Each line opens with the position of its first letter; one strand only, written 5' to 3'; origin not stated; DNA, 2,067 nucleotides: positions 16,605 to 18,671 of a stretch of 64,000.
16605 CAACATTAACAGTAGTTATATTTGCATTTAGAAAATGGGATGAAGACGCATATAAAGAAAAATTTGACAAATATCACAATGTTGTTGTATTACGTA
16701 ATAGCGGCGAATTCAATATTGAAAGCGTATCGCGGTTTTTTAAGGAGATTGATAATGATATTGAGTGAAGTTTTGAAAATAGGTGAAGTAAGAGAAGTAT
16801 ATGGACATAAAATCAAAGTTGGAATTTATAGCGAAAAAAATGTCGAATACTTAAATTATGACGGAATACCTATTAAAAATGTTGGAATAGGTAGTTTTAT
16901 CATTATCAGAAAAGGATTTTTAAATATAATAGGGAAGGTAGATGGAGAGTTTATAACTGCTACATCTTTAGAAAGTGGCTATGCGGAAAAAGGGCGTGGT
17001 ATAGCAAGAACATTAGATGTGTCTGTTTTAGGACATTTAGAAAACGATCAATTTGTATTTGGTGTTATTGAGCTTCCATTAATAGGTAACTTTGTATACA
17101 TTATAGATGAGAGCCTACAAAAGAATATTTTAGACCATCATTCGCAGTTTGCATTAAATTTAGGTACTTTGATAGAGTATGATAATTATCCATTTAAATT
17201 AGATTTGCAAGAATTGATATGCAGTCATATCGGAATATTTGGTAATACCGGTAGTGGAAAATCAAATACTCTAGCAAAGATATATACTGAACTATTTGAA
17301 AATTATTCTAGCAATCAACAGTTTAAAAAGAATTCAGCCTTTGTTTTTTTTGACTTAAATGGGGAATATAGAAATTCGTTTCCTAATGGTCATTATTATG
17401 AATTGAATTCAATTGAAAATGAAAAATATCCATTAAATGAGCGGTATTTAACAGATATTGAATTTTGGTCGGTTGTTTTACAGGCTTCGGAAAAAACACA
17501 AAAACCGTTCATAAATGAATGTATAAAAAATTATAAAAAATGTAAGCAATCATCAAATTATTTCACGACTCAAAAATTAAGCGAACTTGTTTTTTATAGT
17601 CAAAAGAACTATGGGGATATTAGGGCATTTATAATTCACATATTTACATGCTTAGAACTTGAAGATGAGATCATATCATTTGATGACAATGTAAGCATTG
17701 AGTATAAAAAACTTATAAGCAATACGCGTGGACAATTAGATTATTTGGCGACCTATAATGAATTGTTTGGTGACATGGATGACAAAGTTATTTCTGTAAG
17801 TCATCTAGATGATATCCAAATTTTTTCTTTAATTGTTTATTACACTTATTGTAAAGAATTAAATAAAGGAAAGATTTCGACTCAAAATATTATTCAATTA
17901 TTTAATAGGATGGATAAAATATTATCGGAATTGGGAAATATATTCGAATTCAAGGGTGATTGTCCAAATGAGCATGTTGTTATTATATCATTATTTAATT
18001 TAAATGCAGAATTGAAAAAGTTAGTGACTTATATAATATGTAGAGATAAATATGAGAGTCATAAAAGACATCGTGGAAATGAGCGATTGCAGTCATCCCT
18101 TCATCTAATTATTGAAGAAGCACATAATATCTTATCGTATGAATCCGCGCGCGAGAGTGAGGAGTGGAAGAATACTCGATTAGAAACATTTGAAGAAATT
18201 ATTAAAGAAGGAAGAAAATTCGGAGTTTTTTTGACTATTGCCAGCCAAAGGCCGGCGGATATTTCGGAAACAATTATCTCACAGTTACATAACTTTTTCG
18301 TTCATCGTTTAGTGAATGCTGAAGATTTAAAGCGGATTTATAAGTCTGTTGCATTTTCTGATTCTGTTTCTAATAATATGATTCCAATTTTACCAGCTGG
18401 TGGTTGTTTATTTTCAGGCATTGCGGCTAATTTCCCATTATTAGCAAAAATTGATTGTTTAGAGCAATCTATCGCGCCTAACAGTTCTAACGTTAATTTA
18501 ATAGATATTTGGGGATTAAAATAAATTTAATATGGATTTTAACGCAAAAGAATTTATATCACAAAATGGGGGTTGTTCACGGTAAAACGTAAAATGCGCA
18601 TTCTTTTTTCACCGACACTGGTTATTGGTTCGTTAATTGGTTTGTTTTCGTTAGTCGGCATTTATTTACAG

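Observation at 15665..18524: Two-gene SIR2-like NADase plus HerA-like ATPase cassette (SIR2-HerA-type anti-phage system) on a ~33% GC island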

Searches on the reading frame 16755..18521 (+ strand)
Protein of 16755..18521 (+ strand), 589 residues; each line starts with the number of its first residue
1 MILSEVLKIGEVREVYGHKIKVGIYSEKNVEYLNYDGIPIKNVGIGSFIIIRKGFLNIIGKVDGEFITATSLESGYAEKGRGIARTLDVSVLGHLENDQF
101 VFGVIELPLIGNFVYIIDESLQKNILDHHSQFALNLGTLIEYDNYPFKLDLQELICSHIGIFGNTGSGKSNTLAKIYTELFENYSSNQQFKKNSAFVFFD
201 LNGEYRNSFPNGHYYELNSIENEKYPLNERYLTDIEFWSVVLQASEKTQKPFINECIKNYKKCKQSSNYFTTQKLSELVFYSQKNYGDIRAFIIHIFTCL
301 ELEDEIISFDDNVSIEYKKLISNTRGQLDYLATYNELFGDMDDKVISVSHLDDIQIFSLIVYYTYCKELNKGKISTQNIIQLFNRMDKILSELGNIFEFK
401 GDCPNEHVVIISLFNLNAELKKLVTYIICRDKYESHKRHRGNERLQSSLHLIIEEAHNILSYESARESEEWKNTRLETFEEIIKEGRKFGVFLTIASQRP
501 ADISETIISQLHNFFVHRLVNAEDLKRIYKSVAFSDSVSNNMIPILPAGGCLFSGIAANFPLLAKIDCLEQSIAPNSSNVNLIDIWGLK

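Call 3: search_protein_families(library=pfam, proteins=[window:16755-18521:+], max_evalue=0.01)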
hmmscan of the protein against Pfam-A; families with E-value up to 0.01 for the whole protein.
window:16755-18521:+ (589 aa): 3 families
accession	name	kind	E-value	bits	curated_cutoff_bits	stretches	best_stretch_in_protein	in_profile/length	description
PF01935.23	DUF87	-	1.7e-22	81.1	23.2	1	135-430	2-218/220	Helicase HerA, central domain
PF10412.15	TrwB_AAD_bind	-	0.00039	19.9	20.5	1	157-212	16-62/387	Type IV secretion-system coupling protein DNA-binding domain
PF01580.24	FtsK_SpoIIIE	-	0.00065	19.6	24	1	128-177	14-60/221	FtsK/SpoIIIE family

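Call 4: search_protein_families(library=padloc, proteins=[window:16755-18521:+], max_evalue=0.01)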
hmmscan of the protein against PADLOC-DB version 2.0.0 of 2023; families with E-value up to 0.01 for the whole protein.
window:16755-18521:+ (589 aa): 16 families
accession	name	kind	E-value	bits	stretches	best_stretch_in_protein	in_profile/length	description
PDLC04097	HerA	-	4e-136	453.2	1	5-587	4-612/618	-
PDLC04102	HerA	-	1.3e-69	233.2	2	403-586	462-637/654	-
PDLC04098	HerA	-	1.6e-56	190.2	2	402-587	480-667/686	-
PDLC04105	HerA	-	5.9e-55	184.9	2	402-587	375-554/576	-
PDLC04103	HerA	-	1.8e-47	160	1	7-584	14-572/579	-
PDLC04106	HerA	-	3.1e-44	149.6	2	403-587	466-647/667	-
PDLC02185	HerA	-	1.4e-38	131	2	391-587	390-580/585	-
PDLC04100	HerA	-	3.5e-35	119.7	2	403-586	397-572/580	-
PDLC02188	HerA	-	7.7e-35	118.8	1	87-586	73-560/578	-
PDLC04104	HerA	-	1.5e-24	84.5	1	406-587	180-355/379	-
PDLC01055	HerA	-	9.6e-19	65.6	2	406-564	381-522/532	Type III coevolved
PDLC04140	mad8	-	7.8e-16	56.5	1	157-533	28-267/314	mads_8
PDLC04101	HerA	-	1.2e-07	28.8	1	96-207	103-211/400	-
PDLC04099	HerA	-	8e-06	23.3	1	96-207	104-212/214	-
PDLC04107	HerA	-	0.00014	19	1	131-207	144-212/306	-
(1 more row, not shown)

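Call 6: search_solved_structures(query=window:16755-18521:+, max_evalue=0.01, show_alignments=2)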
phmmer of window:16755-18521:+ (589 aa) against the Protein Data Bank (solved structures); distinct sequences matched with E-value up to 0.01: 9.
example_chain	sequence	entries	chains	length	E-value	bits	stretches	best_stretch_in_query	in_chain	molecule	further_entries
8wiv_A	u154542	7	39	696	1.1e-30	110.2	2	8-246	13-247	Helicase HerA central domain-containing protein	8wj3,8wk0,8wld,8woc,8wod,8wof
8xau_A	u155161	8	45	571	2e-30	109.3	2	422-586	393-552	ATP-binding protein | HerA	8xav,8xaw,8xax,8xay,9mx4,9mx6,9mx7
8ziq_M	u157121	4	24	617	7.9e-30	107.3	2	397-587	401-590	HerA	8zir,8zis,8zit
9c1m_M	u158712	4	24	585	1.5e-28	103.1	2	398-578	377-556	ATP-binding protein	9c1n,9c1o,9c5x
8yho_A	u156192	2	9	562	4.4e-28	101.6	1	55-571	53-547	DUF87 domain-containing protein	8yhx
8j4u_M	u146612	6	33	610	2.1e-19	72.9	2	400-585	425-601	Nucleoside triphosphate hydrolase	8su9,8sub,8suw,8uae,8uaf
4d2i_A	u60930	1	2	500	4.3e-18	68.6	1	383-574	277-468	HERA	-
9x1l_A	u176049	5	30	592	1.6e-16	63.4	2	451-567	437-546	DNA helicase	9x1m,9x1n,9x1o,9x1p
8wet_A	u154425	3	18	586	5.1e-06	28.7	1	455-533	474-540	TdpA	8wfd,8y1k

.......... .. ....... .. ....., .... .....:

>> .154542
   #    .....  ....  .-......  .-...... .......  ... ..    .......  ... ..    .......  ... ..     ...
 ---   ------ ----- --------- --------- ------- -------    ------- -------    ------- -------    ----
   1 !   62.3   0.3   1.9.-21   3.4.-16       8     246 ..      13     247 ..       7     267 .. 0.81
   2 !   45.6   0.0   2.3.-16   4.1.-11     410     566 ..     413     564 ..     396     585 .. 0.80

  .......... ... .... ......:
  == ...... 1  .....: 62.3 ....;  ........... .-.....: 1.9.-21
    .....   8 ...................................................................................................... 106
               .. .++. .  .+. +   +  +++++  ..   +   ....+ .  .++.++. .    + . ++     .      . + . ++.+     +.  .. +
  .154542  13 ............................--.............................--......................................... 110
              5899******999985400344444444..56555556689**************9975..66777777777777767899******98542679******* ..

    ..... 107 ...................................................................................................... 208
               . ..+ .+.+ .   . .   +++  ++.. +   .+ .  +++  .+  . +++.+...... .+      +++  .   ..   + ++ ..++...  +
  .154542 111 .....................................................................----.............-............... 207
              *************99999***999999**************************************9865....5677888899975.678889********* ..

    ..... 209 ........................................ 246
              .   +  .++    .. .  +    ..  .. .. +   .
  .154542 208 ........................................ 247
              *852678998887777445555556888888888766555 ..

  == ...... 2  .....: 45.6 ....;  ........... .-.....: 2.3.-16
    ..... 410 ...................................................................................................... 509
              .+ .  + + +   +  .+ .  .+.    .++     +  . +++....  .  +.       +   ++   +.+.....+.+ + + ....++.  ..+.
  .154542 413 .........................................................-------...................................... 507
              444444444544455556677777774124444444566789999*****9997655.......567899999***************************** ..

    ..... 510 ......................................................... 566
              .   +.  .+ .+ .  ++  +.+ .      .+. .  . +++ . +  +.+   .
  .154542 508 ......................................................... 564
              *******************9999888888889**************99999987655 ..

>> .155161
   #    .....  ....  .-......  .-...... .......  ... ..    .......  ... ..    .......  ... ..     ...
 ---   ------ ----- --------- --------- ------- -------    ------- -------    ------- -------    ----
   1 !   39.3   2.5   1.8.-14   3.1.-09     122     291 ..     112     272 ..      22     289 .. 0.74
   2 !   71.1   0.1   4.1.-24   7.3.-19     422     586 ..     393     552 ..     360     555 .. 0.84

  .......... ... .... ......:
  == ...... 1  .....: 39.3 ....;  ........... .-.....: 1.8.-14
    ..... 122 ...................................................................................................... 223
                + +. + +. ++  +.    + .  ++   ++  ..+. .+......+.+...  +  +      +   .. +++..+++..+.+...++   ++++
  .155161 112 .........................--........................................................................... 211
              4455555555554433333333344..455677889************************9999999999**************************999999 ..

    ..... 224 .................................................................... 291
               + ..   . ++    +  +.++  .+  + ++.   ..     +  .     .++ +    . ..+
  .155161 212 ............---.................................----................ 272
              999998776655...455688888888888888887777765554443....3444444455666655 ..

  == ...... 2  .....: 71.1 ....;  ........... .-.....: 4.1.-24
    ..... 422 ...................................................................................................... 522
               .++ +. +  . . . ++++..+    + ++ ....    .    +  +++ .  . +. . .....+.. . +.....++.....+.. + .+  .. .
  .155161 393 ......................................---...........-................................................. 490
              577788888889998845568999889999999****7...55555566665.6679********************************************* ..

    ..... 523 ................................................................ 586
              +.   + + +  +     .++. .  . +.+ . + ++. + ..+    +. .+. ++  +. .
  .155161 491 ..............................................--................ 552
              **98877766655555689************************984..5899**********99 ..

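Call 21: search_protein_families(library=ncbifam, proteins=[window:16755-18521:+], max_evalue=0.01)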
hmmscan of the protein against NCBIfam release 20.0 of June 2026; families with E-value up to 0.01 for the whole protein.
window:16755-18521:+ (589 aa): 11 families
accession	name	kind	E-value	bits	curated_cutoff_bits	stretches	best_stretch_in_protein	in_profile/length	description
NF042944.1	HerA_antiphage_2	equivalog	1.3e-37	129.9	850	1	83-586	61-560/576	anti-phage-associated helicase HerA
NF042943.1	HerA_antiphage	equivalog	3.6e-34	118.3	800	2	405-586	393-566/566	anti-phage-associated helicase HerA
NF040937.1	HerA_Thermprot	equivalog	5.9e-25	87.6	800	2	405-576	306-471/487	DNA double-strand break repair helicase HerA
NF040819.1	helicase_HerA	equivalog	1.9e-23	82.8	970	2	442-567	397-515/561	DNA double-strand break repair helicase HerA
NF053655.1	CedD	equivalog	1.5e-17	63.5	600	2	116-243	180-301/527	DNA-translocating ATPase CedD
NF033849.1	ser_rich_anae_1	subfamily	1.9e-17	62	650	1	406-540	974-1111/1163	serine-rich protein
NF041017.1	DNA_import_CedB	equivalog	2e-09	36.6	700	1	401-526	428-542/590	DNA import protein CedB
TIGR03928.1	T7_EssCb_Firm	equivalog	0.0004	18.1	778.4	0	144-188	800-842/1296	type VII secretion protein EssC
TIGR03925.1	T7SS_EccC_b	equivalog_domain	0.00052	18.4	346.55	1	141-188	348-393/564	type VII secretion protein EccCb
TIGR03924.1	T7SS_EccC_a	equivalog_domain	0.00081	18.2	509.15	0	474-511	581-615/673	type VII secretion protein EccCa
NF010404.0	PRK13830.1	subfamily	0.0033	15.2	810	1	145-196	445-495/818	conjugal transfer protein TrbE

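Call 34: find_homologous_proteins(query=window:16755-18521:+)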
Query window:16755-18521:+ (589 aa): 7867 proteins with E <= 0.001 among 8000 candidates; the best 120 are listed.
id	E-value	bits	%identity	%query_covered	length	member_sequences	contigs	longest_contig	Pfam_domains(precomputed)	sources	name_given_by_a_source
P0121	0.0e+0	1318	100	100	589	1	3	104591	PF01935.24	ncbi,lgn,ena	-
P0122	0.0e+0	1203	90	100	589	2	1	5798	PF01935.24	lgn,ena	-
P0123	0.0e+0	1167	87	100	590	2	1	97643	PF01935.24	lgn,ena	-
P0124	1.4e-298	1010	75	100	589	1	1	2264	PF01935.24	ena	-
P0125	2.9e-214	731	56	100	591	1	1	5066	PF01935.24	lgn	-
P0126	4.0e-181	622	49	100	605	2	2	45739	PF01935.24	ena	-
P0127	2.1e-180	619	49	100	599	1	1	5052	PF01935.24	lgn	-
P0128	2.0e-178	613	49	100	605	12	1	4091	PF01935.24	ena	-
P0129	1.5e-177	610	48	100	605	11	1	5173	PF01935.24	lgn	-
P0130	7.3e-177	608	49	100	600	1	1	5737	PF01935.24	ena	-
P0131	1.0e-176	607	49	100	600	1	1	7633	PF01935.24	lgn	-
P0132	4.6e-175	602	49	100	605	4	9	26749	PF10412.16,PF01935.24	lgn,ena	-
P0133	8.1e-172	591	47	99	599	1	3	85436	PF01935.24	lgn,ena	-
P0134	8.2e-172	591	46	99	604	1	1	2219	PF01935.24,PF04851.22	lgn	-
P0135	9.3e-172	591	47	99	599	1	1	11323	PF01935.24,PF04851.22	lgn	-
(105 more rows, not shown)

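Call 37: search_dna_similar(query=window:16755-18521:+, collection=phages, mode=protein, max_rows=10)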
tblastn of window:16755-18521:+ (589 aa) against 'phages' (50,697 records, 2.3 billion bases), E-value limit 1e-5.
Records with a match: 2; places in all: 2; records where one place covers at least 80% of the query: 0.
Best place of each record, by identity: <60% 2.
By first word of the organism name: Bacteriophage 1; Blautia 1.
By host as written in the record: - 1; Blautia coccoides 1.
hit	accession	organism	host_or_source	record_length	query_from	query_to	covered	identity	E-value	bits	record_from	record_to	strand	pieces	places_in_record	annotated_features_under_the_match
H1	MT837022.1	Bacteriophage sp.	human fecal samples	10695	396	566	29%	25.4%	1e-8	64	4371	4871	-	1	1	record has no annotation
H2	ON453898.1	Blautia phage Montmirail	Blautia coccoides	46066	447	589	24%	30.1%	2e-9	67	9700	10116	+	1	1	terminase large subunit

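Call 38: search_dna_similar(query=window:16755-18521:+, collection=plasmids, mode=protein, max_rows=12)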
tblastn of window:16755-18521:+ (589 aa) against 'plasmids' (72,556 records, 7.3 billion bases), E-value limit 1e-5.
Records with a match: 627; places in all: 655; records where one place covers at least 80% of the query: 287.
Best place of each record, by identity: <60% 627.
By first word of the organism name: Klebsiella 137; Citrobacter 71; Escherichia 65; Listeria 57; Enterobacter 55; Serratia 19; Salmonella 14; Acinetobacter 12; Enterococcus 11; Bradyrhizobium 11; and 80 more.
By predicted mobility (MOB-suite, as given by PLSDB): conjugative 271; mobilizable 232; non-mobilizable 124.
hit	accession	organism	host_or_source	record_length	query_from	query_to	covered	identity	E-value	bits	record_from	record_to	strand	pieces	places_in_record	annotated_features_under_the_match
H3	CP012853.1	Persicobacter sp. JZB09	cell culture,soil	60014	7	586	98%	37.7%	4e-98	335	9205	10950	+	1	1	record has no annotation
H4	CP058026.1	Escherichia coli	culture,Pooled sheep faecal samples ...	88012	6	585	98%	35.5%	3e-87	303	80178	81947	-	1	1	ATP-binding protein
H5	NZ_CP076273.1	Escherichia coli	Homo sapiens,adult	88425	6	585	98%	35.5%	3e-87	303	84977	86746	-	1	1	ATP-binding protein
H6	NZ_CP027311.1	Escherichia coli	Homo sapiens,stool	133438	6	585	98%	35.5%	3e-87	303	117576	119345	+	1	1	ATP-binding protein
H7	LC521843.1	Escherichia coli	Homo sapiens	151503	6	585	98%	35.5%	1e-86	301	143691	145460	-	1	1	hypothetical protein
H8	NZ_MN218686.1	Escherichia coli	clinical sample/stool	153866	6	585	98%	35.5%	1e-86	301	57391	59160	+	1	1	ATP-binding protein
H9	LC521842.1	Escherichia coli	Homo sapiens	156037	6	585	98%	35.5%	1e-86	301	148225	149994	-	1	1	hypothetical protein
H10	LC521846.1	Escherichia coli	Homo sapiens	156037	6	585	98%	35.5%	1e-86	301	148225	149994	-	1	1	hypothetical protein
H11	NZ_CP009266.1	Vibrio coralliilyticus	-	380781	7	589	99%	35.1%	6e-94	323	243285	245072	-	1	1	ATP-binding protein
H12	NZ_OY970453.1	Pantoea sp. Nvir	-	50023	6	585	98%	35.3%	7e-88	305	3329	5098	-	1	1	ATP-binding protein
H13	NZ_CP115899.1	Pantoea piersonii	Homo sapiens,blood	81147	6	585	98%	35.3%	7e-88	305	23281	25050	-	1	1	ATP-binding protein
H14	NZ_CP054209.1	Rhodococcus qingshengii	cell culture,carbendazim contaminated ...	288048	6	586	99%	35.2%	2e-106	359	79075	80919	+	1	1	ATP-binding protein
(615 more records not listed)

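Call 39: get_annotated_region(hit=H6, flank=4000)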
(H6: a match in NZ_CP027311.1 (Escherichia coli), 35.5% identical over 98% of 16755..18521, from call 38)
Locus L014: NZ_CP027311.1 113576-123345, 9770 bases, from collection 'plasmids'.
description: Escherichia coli strain 2014C-4135 plasmid unnamed, complete sequence
organism: Escherichia coli (NCBI taxid 562)
taxonomy: Bacteria; Pseudomonadota; Gammaproteobacteria; Enterobacterales; Enterobacteriaceae; Escherichia; Escherichia coli
host: -; source: Homo sapiens,stool; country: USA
typing (MOB-suite, as given by PLSDB): conjugative; replicon IncFIA,IncFIB; relaxase MOBF; mating-pair formation MPF_F
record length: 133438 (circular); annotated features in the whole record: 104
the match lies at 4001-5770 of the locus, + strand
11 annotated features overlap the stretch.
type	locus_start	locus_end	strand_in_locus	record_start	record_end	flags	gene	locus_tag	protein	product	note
CDS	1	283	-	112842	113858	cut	-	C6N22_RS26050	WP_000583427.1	Gfo/Idh/MocA family oxidoreductase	-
CDS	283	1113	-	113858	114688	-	-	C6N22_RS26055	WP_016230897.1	HAD-IIB family hydrolase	GO:0008152 - metabolic process [Evidence IEA]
CDS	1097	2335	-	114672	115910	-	-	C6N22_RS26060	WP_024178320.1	DegT/DnrJ/EryC1/StrS family aminotransferase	-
CDS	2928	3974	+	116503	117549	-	-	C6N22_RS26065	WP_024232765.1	SIR2 family protein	-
CDS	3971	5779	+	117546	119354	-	-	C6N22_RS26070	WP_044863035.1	ATP-binding protein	-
CDS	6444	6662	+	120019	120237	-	ccdA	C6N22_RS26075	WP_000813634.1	type II toxin-antitoxin system antitoxin CcdA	-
CDS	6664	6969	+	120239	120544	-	ccdB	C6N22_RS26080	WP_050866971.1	type II toxin-antitoxin system toxin CcdB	-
CDS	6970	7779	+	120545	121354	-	-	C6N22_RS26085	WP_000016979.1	site-specific integrase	GO:0015074 - DNA integration [Evidence IEA]; GO:0006310 - DNA recombination [Evidence IEA]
CDS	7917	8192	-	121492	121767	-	-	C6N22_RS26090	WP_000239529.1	hypothetical protein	-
CDS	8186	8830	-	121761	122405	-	-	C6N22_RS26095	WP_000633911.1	AAA family ATPase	-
CDS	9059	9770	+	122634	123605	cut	parM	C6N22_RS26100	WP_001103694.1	plasmid segregation protein ParM domain-containing protein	-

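Call 48: search_protein_families(library=phrogs, proteins=[window:16755-18521:+], max_evalue=0.01)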
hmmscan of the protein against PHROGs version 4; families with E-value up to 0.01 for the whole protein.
window:16755-18521:+ (589 aa): 3 families
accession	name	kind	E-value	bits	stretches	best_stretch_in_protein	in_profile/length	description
phrog_7035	-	unknown function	1e-76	260.1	1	3-586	46-625/969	-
phrog_2666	-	head and packaging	1.4e-14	54.7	1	447-574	421-538/555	terminase large subunit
phrog_1358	-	moron, auxiliary metabolic gene and host takeover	0.00049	18.7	0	147-188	596-635/1382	FtsK/SpoIIIE-like protein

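Call 50: find_encoding_contigs(protein=P0122, flank=6000, max_places=3)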
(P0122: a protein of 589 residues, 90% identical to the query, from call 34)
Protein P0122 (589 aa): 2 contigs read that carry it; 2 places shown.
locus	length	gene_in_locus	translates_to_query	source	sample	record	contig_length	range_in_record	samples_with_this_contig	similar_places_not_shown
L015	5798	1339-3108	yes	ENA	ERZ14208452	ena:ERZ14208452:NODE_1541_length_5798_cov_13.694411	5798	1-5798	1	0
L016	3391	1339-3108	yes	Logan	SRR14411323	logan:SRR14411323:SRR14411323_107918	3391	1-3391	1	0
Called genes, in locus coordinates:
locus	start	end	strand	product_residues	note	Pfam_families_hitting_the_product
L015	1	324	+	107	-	?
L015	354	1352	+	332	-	PF13289:SIR2_2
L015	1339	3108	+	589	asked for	PF01935:DUF87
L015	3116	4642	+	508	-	-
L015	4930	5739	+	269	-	PF13391:HNH_2 (faint), PF20277:CTD11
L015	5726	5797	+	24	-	?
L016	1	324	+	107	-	?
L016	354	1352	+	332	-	PF13289:SIR2_2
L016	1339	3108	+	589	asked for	PF01935:DUF87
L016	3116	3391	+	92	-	?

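Call 51: find_encoding_contigs(protein=P0125, flank=6000, max_places=3)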
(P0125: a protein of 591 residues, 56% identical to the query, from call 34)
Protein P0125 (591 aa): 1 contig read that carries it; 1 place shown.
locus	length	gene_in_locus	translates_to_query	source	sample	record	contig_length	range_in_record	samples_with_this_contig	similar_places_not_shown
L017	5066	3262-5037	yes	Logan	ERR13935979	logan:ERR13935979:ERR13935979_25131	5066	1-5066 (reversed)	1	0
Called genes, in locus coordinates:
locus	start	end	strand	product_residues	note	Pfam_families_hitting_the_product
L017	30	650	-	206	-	PF13707:RloB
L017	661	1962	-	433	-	PF13175:AAA_15 (faint), PF02463:SMC_N (faint), PF13304:AAA_21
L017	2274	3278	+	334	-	PF13289:SIR2_2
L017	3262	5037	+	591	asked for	PF01935:DUF87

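Call 52: predict_structure(alignment_id=A2)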
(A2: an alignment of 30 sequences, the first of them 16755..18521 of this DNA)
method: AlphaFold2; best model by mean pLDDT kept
length: 589 residues; sequences in the alignment: 30
mean_pLDDT: 71.9   pTM: 0.71
mean pLDDT of the five models: 71.9, 71.7, 65.0, 62.8, 62.3
residues with pLDDT >= 90: 83; 70-90: 272; 50-70: 150; < 50: 84
segments of 3 or more residues with pLDDT < 50: 1-5, 69-81, 317-326, 509-548, 556-560, 585-589
pLDDT, mean of each block of 10 residues (from residue 1): 57 71 71 62 69 78 59 39 67 69 66 75 57 74 73 56 58 81 83 87 84 86 85 89 80 92 90 90 79 92 89 53 51 82 87 91 87 70 80 88 82 88 91 84 67 76 67 84 73 67 55 38 40 39 47 49 73 76 49
secondary structure, 60 per line:
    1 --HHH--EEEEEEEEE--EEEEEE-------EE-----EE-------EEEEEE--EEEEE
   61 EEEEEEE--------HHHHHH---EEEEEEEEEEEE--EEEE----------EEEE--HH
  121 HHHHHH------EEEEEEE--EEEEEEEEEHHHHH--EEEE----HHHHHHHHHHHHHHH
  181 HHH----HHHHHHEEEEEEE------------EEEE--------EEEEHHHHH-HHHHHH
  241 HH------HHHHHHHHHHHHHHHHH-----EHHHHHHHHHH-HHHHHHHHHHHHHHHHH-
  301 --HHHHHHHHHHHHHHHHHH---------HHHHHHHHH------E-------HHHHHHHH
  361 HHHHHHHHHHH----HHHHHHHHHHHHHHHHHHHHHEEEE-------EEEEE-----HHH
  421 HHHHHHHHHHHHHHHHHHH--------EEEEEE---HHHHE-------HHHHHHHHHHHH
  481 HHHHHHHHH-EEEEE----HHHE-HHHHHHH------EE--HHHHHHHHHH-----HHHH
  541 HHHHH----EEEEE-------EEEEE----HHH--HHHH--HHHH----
elements in order: E8-16 E19-24 E48-53 E56-67 H76-81 E85-96 E99-102 E113-116 H119-126 E133-139 E142-150 H151-155 E158-161 H166-183 H188-193 E194-200 E213-216 E225-228 H229-233 H235-242 H249-265 H272-281 H283-299 H303-320 H330-338 H353-371 H376-396 E397-400 E408-412 H418-439 E448-453 H457-460 H469-489 E491-495 H505-511 H522-531 H537-545 E550-554 E562-566 H576-579 H582-585
